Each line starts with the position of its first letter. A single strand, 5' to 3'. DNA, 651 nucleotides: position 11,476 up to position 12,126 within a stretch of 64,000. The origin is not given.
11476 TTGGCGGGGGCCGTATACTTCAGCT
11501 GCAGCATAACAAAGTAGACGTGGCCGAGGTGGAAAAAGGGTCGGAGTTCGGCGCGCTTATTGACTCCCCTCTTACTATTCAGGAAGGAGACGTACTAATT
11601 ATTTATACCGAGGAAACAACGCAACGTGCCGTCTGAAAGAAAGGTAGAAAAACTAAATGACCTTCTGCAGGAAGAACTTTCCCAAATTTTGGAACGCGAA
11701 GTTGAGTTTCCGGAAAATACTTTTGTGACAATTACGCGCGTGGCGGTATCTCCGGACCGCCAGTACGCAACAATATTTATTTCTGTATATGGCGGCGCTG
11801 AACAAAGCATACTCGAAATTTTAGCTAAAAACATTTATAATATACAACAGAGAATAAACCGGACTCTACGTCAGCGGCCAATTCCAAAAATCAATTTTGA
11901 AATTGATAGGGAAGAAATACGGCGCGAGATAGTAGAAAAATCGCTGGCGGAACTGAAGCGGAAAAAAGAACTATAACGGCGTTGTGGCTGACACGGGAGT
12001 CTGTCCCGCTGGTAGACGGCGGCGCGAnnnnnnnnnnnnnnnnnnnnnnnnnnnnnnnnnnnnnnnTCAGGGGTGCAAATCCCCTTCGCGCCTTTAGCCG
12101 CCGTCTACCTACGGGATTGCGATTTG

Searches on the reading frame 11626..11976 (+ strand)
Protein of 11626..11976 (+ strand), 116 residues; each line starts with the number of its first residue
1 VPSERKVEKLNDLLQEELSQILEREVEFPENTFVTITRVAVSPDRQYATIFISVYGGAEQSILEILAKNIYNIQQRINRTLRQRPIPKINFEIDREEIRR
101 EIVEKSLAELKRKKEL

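Call 92: search_protein_families(library=pfam, max_evalue=0.0001, proteins=[window:11626-11976:+])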
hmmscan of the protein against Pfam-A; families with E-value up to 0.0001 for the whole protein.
window:11626-11976:+ (116 aa): 1 family
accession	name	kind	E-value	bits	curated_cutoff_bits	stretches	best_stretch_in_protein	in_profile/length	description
PF02033.23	RBFA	-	2e-20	73.5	34.7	1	7-102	2-100/105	Ribosome-binding factor A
